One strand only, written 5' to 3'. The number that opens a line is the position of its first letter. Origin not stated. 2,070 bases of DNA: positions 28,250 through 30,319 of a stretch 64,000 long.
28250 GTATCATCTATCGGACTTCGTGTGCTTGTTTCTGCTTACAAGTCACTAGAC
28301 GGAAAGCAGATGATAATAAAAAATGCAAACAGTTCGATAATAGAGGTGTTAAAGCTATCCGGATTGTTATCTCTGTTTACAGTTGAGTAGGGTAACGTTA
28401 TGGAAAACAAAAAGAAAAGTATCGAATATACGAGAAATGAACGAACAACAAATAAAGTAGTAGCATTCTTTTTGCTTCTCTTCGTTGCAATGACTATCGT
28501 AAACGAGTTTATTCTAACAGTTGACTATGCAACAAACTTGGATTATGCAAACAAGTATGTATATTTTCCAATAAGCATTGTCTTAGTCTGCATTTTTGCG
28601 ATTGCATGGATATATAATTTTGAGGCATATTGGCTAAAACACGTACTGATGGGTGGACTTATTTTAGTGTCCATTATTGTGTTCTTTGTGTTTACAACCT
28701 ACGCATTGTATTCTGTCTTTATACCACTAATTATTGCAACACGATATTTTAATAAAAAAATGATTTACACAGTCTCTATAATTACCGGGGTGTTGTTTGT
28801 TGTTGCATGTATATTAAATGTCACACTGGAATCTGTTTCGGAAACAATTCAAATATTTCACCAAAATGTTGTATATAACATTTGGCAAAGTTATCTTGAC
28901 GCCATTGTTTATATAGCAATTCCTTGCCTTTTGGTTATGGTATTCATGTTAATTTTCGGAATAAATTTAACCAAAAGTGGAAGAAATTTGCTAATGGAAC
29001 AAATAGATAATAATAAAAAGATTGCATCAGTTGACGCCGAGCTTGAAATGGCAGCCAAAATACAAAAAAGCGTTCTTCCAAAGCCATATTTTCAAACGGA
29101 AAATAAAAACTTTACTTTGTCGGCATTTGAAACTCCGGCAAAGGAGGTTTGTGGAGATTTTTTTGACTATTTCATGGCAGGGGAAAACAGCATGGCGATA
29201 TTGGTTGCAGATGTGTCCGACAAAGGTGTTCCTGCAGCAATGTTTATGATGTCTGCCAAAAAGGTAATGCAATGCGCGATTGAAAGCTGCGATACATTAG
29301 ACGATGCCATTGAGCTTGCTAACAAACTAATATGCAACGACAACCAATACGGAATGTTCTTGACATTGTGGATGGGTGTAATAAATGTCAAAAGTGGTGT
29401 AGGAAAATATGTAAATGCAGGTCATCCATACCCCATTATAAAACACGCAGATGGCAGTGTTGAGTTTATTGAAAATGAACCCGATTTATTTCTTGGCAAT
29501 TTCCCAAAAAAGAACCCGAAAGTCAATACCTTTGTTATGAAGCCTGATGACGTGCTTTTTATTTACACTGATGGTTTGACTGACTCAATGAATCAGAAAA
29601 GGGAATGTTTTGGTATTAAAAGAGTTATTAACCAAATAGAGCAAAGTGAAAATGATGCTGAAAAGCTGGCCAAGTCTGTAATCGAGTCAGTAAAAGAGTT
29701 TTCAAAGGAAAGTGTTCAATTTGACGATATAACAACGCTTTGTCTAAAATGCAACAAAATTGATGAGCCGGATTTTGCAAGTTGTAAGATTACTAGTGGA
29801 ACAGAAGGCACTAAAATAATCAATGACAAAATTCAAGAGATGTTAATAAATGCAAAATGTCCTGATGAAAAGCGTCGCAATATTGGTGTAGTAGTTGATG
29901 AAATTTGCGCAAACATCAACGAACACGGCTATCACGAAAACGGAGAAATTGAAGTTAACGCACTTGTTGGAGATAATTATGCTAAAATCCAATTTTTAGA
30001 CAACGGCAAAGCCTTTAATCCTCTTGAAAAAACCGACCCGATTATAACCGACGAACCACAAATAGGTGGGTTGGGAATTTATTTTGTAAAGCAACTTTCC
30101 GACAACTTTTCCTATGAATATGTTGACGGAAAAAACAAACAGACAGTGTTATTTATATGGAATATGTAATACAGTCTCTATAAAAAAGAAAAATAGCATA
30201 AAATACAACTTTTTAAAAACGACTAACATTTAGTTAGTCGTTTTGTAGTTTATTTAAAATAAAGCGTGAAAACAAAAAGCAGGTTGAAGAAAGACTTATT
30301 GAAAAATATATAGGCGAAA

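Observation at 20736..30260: NRPS apparently co-transcribed with a partner-switching module that has no sigma factor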

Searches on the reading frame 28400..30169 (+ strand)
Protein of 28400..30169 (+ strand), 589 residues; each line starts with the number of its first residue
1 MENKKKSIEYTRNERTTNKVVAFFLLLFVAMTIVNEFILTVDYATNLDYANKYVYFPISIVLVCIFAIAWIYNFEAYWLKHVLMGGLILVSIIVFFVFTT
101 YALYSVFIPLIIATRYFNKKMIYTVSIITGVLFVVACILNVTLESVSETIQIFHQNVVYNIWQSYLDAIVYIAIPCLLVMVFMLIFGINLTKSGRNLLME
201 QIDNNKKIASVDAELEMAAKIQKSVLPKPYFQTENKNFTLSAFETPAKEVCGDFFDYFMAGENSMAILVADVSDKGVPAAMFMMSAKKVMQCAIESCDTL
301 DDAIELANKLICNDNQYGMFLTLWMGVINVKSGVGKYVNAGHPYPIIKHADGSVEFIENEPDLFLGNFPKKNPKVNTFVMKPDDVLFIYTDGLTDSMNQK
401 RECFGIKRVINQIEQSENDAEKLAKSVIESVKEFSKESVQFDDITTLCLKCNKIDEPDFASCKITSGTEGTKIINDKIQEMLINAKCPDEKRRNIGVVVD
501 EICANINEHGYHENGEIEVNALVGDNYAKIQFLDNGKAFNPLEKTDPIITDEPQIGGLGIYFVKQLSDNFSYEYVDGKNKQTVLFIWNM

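Call 7: search_protein_families(library=pfam, proteins=[window:28400-30169:+])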
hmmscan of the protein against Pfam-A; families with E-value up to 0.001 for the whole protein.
window:28400-30169:+ (589 aa): 2 families
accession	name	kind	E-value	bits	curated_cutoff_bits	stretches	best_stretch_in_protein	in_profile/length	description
PF07228.17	SpoIIE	-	1.3e-43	149.6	25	1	262-451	2-191/192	Stage II sporulation protein E (SpoIIE)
PF13581.12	HATPase_c_2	-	5.3e-17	62.5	27.4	1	476-584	13-124/127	Histidine kinase-like ATPase domain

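Call 8: search_protein_families(library=ncbifam, proteins=[window:28400-30169:+])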
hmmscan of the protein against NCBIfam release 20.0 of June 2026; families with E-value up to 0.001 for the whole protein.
window:28400-30169:+ (589 aa): 5 families
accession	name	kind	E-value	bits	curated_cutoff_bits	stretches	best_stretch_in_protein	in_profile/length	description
NF038263.1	prot_phos_SiaA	equivalog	1.2e-08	33.9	700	1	210-450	410-656/658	biofilm regulation protein phosphatase SiaA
NF003144.0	PRK04069.1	equivalog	1.1e-07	31.3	145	1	495-577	43-134/161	anti-sigma B factor RsbW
NF045505.1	RR_RssB_Pseudo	equivalog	1.9e-07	30.5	700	1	216-399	157-344/394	two-component system response regulator RssB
TIGR01924.1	rsbW_low_gc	equivalog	1.8e-05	24.2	155.05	1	494-577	42-134/159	anti-sigma B factor RsbW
TIGR01925.2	spIIAB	equivalog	8.5e-05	22.5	135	1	493-573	36-121/137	anti-sigma F factor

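Call 12: find_encoding_contigs(protein=window:28400-30169:+, flank=10000, max_places=6)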
Protein window:28400-30169:+ (589 aa): 4 contigs read that carry it; 2 places shown.
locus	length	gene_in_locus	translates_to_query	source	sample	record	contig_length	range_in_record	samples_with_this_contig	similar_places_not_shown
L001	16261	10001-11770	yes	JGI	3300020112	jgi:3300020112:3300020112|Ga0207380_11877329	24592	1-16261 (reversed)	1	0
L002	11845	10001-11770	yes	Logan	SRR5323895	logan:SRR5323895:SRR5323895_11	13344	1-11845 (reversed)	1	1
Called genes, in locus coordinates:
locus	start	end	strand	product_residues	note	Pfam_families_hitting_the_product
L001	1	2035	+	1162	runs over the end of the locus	PF12671:Amidase_6, PF07732:Cu-oxidase_3 (faint), PF14200:RicinB_lectin_2, PF09479:Flg_new (weak)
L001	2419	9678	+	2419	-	PF00668:Condensation, PF00501:AMP-binding, PF00550:PP-binding, PF00668:Condensation, PF00501:AMP-binding, PF00550:PP-binding, PF01370:Epimerase, PF07993:NAD_binding_4, +2 more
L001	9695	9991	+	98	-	PF01740:STAS, PF13466:STAS_2 (weak)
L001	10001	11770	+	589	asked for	PF07228:SpoIIE, PF13581:HATPase_c_2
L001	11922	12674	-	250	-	PF12833:HTH_18, PF00165:HTH_AraC (weak)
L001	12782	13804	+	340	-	PF08240:ADH_N (weak), PF16912:Glu_dehyd_C (weak), PF00107:ADH_zinc_N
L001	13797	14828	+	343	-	PF22725:GFO_IDH_MocA_C3, PF02894:GFO_IDH_MocA_C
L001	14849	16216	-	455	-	PF02614:UxaC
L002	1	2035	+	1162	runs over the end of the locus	PF12671:Amidase_6, PF07732:Cu-oxidase_3 (faint), PF14200:RicinB_lectin_2, PF09479:Flg_new (weak)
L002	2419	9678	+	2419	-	PF00668:Condensation, PF00501:AMP-binding, PF00550:PP-binding, PF00668:Condensation, PF00501:AMP-binding, PF00550:PP-binding, PF01370:Epimerase, PF07993:NAD_binding_4, +2 more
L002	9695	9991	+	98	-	PF01740:STAS, PF13466:STAS_2 (weak)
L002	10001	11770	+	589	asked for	PF07228:SpoIIE, PF13581:HATPase_c_2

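Call 13: find_homologous_proteins(query=window:28400-30169:+, max_evalue=1e-10)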
Query window:28400-30169:+ (589 aa): 5292 proteins with E <= 1e-10 among 8000 candidates; the best 120 are listed.
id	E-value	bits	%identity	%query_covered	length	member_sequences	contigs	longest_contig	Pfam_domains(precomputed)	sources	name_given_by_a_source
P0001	0.0e+0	1326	100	100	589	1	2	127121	PF13581.13,PF07228.18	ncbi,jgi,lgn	-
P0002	6.5e-283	958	70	100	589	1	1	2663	PF13581.13,PF07228.18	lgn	-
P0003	5.2e-203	694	53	100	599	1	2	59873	PF13581.13,PF07228.18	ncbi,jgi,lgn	-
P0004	7.3e-194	664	49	99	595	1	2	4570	PF13581.13,PF07228.18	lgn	-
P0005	7.1e-192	657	50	100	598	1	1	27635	PF13581.13,PF07228.18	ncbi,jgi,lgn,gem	-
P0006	1.4e-190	653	49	99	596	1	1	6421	PF13581.13,PF07228.18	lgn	-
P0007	1.8e-189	649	49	99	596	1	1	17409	PF13581.13,PF07228.18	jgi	-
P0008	5.9e-183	628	55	86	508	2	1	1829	PF13581.13,PF07228.18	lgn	-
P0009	5.7e-179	614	46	99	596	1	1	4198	PF13581.13,PF07228.18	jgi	-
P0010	4.5e-178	611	47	99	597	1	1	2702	PF13581.13,PF07228.18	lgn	-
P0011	1.4e-173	597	47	99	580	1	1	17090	PF13581.13,PF07228.18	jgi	-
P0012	1.8e-154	534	41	99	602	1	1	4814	PF13581.13,PF07228.18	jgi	-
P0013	1.2e-112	395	34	99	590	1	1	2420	PF13581.13,PF07228.18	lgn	-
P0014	2.5e-111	391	37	98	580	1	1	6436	PF13581.13,PF07228.18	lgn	-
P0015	2.7e-110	388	36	100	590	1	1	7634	PF13581.13,PF07228.18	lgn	-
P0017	5.2e-108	380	35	90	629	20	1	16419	PF13581.13,PF07228.18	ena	-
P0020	3.1e-99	351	34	90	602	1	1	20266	PF13581.13,PF07228.18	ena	-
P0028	5.4e-80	288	32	98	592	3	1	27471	PF13581.13,PF07228.18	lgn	-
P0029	1.5e-79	286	33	98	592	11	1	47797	PF13581.13,PF07228.18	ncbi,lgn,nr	ncbi:MAG: SpoIIE family protein phosphatase [Paludibacteraceae bacterium]|nr:SpoIIE family protein p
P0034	1.3e-72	263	30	97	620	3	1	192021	PF13581.13,PF07228.18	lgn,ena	-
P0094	3.0e-64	236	28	86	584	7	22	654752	PF13581.13,PF07228.18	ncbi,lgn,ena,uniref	ncbi:SpoIIE family protein phosphatase [Agathobaculum sp. Marseille-P7918]|uniref:ATP-binding SpoIIE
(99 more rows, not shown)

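Call 14: find_encoding_contigs(protein=P0003, flank=10000, max_places=3)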
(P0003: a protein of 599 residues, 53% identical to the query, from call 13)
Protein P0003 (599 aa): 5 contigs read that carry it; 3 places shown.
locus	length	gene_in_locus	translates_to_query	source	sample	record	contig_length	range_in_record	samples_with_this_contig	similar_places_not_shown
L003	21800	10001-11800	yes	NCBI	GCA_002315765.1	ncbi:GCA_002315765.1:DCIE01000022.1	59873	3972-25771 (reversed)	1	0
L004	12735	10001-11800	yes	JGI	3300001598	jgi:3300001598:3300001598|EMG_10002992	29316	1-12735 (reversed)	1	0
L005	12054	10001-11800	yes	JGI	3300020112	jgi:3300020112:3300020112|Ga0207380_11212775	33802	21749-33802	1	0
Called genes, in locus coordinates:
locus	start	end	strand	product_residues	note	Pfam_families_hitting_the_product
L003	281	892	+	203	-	PF12464:Mac (weak), PF00132:Hexapep, PF14602:Hexapep_2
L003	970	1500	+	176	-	PF00583:Acetyltransf_1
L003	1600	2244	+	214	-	PF00583:Acetyltransf_1, PF13508:Acetyltransf_7 (weak)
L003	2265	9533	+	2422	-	PF00668:Condensation, PF00501:AMP-binding, PF00550:PP-binding (weak), PF00668:Condensation, PF00501:AMP-binding, PF00550:PP-binding, PF01370:Epimerase, PF07993:NAD_binding_4, +4 more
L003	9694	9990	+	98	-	PF01740:STAS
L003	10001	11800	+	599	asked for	PF07228:SpoIIE, PF13581:HATPase_c_2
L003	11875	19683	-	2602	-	PF02368:Big_2, PF02368:Big_2, PF26918:Ig_Eae (weak), PF02368:Big_2, PF21461:HL_N-beta (weak), PF02368:Big_2, PF02368:Big_2, PF02368:Big_2, +9 more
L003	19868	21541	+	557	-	PF02638:GHL10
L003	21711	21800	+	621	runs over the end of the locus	PF01764:Lipase_3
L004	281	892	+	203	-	PF12464:Mac (weak), PF00132:Hexapep, PF14602:Hexapep_2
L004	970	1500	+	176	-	PF00583:Acetyltransf_1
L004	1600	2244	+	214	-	PF00583:Acetyltransf_1, PF13508:Acetyltransf_7 (weak)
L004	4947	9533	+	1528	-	PF00550:PP-binding (weak), PF00668:Condensation, PF00501:AMP-binding, PF13193:AMP-binding_C (weak), PF00550:PP-binding, PF01073:3Beta_HSD (weak), PF01370:Epimerase, PF07993:NAD_binding_4, +2 more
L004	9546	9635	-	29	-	-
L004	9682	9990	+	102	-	PF01740:STAS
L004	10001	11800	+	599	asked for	PF07228:SpoIIE, PF13581:HATPase_c_2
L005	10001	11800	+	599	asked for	PF07228:SpoIIE, PF13581:HATPase_c_2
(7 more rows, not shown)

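Call 15: find_encoding_contigs(protein=P0005, flank=10000, max_places=3)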
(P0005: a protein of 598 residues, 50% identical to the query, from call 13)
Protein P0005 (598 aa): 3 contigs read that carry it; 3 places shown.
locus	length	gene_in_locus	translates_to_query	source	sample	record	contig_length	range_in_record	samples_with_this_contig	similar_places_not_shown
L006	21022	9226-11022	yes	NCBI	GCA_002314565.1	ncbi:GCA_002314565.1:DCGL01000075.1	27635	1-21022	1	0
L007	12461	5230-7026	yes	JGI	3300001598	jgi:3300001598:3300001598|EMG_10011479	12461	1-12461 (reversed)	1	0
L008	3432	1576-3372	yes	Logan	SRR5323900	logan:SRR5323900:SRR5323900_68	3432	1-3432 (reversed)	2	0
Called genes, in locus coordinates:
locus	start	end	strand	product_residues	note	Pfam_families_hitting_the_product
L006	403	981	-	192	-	PF00149:Metallophos (faint), PF12850:Metallophos_2 (weak)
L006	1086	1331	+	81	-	-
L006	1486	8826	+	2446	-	PF00668:Condensation, PF00501:AMP-binding, PF00668:Condensation, PF00501:AMP-binding, PF13193:AMP-binding_C, PF00550:PP-binding, PF01370:Epimerase, PF07993:NAD_binding_4, +3 more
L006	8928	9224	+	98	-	PF01740:STAS, PF13466:STAS_2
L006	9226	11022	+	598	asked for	PF07228:SpoIIE, PF13581:HATPase_c_2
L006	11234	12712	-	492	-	-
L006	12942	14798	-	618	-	-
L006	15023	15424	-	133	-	PF00380:Ribosomal_S9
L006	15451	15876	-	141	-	PF00572:Ribosomal_L13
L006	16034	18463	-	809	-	PF00580:UvrD-helicase, PF01443:Viral_helicase1 (faint), PF00580:UvrD-helicase, PF13245:AAA_19, PF13361:UvrD_C, PF13538:UvrD_C_2, PF21196:PcrA_UvrD_tudor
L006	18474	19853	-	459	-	-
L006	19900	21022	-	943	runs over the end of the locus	PF07517:SecA_DEAD, PF00270:DEAD (weak), PF01043:SecA_PP_bind, PF21090:P-loop_SecA, PF07516:SecA_SW, PF02810:SEC-C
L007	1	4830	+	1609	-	?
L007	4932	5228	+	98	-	PF01740:STAS, PF13466:STAS_2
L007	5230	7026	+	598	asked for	PF07228:SpoIIE, PF13581:HATPase_c_2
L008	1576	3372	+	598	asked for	PF07228:SpoIIE, PF13581:HATPase_c_2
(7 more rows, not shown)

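Call 16: find_encoding_contigs(protein=P0007, flank=10000, max_places=3)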
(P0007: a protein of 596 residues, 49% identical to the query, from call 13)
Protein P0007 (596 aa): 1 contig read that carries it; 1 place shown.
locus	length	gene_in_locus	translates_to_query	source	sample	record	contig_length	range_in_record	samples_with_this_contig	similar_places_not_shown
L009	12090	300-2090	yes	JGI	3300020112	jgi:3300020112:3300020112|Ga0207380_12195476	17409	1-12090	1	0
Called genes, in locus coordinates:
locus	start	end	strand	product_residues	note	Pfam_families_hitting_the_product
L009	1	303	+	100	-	?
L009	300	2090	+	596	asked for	PF07228:SpoIIE, PF13581:HATPase_c_2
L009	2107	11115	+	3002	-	PF00501:AMP-binding, PF13193:AMP-binding_C, PF00668:Condensation, PF00501:AMP-binding, PF13193:AMP-binding_C, PF00668:Condensation, PF00501:AMP-binding, PF13193:AMP-binding_C, +7 more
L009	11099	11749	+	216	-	PF01648:ACPS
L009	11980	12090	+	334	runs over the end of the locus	PF00532:Peripla_BP_1, PF13407:Peripla_BP_4, PF13377:Peripla_BP_3 (weak)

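Call 17: find_encoding_contigs(protein=P0011, flank=10000, max_places=3)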
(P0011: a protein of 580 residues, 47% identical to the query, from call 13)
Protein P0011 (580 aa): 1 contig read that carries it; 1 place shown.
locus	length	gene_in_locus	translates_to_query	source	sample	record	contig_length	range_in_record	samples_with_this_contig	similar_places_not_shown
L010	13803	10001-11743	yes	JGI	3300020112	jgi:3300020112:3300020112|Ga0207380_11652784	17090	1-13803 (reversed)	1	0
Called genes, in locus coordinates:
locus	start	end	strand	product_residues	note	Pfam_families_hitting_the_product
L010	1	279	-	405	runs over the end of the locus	PF01408:GFO_IDH_MocA, PF21252:Glyco_hydro_109_C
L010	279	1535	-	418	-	PF01408:GFO_IDH_MocA, PF22725:GFO_IDH_MocA_C3 (weak), PF21252:Glyco_hydro_109_C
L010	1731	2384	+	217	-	PF03692:CxxCxxCC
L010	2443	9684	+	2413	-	PF00668:Condensation, PF00501:AMP-binding, PF13193:AMP-binding_C, PF00668:Condensation, PF00501:AMP-binding, PF00550:PP-binding, PF01073:3Beta_HSD, PF01370:Epimerase, +4 more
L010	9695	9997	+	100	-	PF01740:STAS, PF13466:STAS_2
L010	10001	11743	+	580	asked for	PF07228:SpoIIE, PF13581:HATPase_c_2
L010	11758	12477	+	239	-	PF01648:ACPS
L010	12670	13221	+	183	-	PF01863:YgjP-like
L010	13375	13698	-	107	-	PF05016:ParE_toxin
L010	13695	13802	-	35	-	?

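Call 19: find_encoding_contigs(protein=P0017, flank=10000, max_places=2)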
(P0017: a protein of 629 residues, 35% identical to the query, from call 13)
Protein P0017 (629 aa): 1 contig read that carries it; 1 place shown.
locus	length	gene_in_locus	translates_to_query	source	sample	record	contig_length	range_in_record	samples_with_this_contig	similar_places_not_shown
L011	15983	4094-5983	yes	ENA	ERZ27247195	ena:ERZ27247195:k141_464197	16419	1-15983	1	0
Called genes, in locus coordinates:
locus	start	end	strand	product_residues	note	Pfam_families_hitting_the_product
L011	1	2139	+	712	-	?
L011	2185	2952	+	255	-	PF13353:Fer4_12, PF04055:Radical_SAM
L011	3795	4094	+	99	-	PF01740:STAS, PF13466:STAS_2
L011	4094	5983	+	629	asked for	PF07228:SpoIIE, PF13581:HATPase_c_2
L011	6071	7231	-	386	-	PF13354:Beta-lactamase2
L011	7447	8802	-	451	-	PF08448:PAS_4, PF00990:GGDEF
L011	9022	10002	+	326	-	PF20434:BD-FAE, PF07859:Abhydrolase_3, PF00135:COesterase (weak), PF00326:Peptidase_S9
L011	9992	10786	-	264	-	PF02698:DUF218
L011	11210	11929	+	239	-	PF09515:Thia_YuaJ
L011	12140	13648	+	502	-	PF00478:IMPDH, PF00571:CBS (weak), PF01081:Aldolase (faint)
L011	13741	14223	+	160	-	PF03449:GreA_GreB_N, PF01272:GreA_GreB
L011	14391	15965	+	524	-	PF01336:tRNA_anti-codon, PF00152:tRNA-synt_2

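Call 20: find_encoding_contigs(protein=P0020, flank=10000, max_places=2)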
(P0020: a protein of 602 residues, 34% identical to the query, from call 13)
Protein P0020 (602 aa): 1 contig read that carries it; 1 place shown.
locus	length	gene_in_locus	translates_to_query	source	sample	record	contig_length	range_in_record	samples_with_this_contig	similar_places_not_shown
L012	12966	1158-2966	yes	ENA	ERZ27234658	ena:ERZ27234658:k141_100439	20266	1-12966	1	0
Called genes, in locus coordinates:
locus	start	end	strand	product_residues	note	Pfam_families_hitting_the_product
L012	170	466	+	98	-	PF13466:STAS_2, PF01740:STAS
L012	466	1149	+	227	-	PF01648:ACPS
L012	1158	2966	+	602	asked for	PF07228:SpoIIE, PF13581:HATPase_c_2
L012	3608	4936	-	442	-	PF01554:MatE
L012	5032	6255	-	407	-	PF02073:Peptidase_M29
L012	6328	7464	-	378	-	PF01545:Cation_efflux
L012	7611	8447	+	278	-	PF05116:S6PP (faint), PF08282:Hydrolase_3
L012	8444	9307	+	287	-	PF00702:Hydrolase, PF08282:Hydrolase_3, PF05116:S6PP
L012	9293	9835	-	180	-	PF00149:Metallophos (faint), PF12850:Metallophos_2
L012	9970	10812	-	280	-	PF00072:Response_reg, PF08664:YcbB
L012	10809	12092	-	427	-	PF02518:HATPase_c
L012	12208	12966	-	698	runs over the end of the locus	PF06808:DctM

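Call 21: find_encoding_contigs(protein=P0029, flank=10000, max_places=2)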
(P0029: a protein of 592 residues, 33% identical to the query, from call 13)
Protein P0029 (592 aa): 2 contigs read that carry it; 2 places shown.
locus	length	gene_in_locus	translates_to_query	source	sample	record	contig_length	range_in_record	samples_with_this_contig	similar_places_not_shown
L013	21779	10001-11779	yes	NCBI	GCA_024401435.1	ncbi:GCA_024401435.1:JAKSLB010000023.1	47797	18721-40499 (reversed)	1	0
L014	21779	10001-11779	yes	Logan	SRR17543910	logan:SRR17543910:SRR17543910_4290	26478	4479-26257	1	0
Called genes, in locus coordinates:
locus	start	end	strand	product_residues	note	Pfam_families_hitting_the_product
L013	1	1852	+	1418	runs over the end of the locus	PF07494:Reg_prop (faint), PF08450:SGL (faint), PF07495:Y_Y_Y, PF00512:HisKA, PF02518:HATPase_c, PF00072:Response_reg, PF00165:HTH_AraC, PF12833:HTH_18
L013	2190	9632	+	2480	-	PF00668:Condensation, PF00501:AMP-binding, PF00550:PP-binding, PF00668:Condensation, PF00501:AMP-binding, PF00550:PP-binding, PF01073:3Beta_HSD, PF01370:Epimerase, +4 more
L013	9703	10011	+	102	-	PF01740:STAS, PF13466:STAS_2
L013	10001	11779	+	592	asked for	PF07228:SpoIIE, PF13581:HATPase_c_2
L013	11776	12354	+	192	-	PF01648:ACPS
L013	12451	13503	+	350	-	PF03741:TerC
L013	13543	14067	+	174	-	PF00156:Pribosyltran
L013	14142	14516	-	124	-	-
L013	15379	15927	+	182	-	-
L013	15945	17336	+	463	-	PF03600:CitMHS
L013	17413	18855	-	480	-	PF00999:Na_H_Exchanger, PF02080:TrkA_C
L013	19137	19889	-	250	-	PF00515:TPR_1, PF07719:TPR_2 (weak), PF13181:TPR_8 (weak), PF13414:TPR_11, PF08239:SH3_3 (weak)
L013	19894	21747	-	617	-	PF13584:BatD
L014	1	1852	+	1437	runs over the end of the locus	PF07494:Reg_prop (faint), PF08450:SGL (faint), PF07495:Y_Y_Y, PF00512:HisKA, PF02518:HATPase_c, PF00072:Response_reg, PF00165:HTH_AraC, PF12833:HTH_18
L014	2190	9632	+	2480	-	PF00668:Condensation, PF00501:AMP-binding, PF00550:PP-binding, PF00668:Condensation, PF00501:AMP-binding, PF00550:PP-binding, PF01073:3Beta_HSD, PF01370:Epimerase, +4 more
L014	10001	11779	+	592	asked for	PF07228:SpoIIE, PF13581:HATPase_c_2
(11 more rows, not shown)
